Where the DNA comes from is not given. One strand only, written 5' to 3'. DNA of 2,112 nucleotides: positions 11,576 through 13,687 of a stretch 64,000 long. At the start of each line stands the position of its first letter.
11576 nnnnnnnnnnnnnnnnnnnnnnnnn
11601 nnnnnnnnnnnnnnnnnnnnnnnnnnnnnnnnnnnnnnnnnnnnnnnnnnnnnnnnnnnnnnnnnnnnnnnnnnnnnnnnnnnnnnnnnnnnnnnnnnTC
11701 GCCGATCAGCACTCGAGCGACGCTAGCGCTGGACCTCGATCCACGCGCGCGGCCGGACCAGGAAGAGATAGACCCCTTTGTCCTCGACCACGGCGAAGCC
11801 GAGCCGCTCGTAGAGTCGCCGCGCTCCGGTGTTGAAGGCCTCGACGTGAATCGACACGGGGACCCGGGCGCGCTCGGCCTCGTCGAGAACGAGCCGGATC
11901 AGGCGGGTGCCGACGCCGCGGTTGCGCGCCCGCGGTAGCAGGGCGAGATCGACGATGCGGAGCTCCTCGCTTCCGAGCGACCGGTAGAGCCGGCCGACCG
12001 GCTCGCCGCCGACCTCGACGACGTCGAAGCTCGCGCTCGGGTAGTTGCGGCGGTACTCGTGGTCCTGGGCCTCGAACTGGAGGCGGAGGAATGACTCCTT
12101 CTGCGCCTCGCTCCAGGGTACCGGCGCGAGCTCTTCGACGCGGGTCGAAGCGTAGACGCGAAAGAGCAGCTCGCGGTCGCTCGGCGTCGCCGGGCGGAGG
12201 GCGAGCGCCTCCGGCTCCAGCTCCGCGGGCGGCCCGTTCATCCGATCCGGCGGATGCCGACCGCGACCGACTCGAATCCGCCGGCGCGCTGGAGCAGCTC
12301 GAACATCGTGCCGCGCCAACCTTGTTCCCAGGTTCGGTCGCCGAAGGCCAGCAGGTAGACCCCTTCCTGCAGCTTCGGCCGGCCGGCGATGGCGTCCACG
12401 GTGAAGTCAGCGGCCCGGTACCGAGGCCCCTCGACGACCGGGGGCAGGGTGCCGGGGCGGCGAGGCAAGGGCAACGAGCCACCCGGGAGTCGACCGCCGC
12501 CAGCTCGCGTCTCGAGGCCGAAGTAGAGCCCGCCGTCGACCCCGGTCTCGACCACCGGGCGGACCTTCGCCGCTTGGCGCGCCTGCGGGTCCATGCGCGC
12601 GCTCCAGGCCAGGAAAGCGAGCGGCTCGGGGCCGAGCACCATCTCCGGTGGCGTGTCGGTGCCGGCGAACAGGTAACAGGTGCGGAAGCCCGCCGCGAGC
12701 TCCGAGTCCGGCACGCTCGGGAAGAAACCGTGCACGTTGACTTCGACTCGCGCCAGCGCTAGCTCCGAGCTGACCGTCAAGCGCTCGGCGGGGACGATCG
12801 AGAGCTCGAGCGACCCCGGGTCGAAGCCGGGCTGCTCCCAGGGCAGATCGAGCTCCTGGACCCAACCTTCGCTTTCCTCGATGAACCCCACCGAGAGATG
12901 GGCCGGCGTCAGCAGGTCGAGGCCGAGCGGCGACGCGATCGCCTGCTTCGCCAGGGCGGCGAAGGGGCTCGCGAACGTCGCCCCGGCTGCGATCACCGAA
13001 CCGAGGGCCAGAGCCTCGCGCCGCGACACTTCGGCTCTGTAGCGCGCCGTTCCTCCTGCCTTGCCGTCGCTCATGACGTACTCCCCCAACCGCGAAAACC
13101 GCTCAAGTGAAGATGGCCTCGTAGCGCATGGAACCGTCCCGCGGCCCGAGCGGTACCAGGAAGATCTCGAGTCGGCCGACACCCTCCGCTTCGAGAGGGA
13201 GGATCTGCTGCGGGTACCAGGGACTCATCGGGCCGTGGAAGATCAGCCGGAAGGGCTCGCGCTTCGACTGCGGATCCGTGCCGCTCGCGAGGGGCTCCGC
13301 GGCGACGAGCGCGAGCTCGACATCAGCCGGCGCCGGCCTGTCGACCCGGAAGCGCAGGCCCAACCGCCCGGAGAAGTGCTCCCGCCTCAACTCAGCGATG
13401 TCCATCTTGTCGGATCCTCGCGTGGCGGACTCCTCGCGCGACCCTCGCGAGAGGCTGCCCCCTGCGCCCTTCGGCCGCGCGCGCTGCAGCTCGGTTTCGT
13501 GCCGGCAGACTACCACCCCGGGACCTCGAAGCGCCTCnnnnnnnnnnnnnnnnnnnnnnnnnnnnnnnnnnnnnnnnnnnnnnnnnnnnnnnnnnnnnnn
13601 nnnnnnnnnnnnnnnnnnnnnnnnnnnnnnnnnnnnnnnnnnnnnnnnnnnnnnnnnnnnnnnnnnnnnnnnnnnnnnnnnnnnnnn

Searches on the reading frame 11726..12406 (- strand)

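Call 71: search_protein_families(library=pfam, proteins=[window:11726-12406:-], max_evalue=0.0001)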
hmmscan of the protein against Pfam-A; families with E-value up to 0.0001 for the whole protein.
window:11726-12406:- (227 aa): 5 families
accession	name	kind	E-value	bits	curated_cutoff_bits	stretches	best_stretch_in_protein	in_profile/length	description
PF00583.31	Acetyltransf_1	-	2.6e-15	57.1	20.7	1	110-204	15-116/116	Acetyltransferase (GNAT) family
PF13302.13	Acetyltransf_3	-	5.3e-11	43.8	25.4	1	68-204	2-137/138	Acetyltransferase (GNAT) domain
PF13508.13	Acetyltransf_7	-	3e-10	40.7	27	1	127-205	5-83/84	Acetyltransferase (GNAT) domain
PF13673.13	Acetyltransf_10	-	1.6e-08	35.1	23.6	1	111-209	17-112/128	Acetyltransferase (GNAT) domain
PF08445.16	FR47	-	4e-08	33.6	22.1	1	151-207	24-80/86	FR47-like protein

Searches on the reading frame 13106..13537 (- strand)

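Call 71: search_protein_families(library=pfam, proteins=[window:13106-13537:-], max_evalue=0.0001)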
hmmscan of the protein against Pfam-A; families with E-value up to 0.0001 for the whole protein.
window:13106-13537:- (144 aa): 1 family
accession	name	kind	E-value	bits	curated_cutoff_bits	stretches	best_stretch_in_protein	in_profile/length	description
PF21880.1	DUF6916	-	1.1e-24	86.7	27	1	50-143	1-91/91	Domain of unknown function (DUF6916)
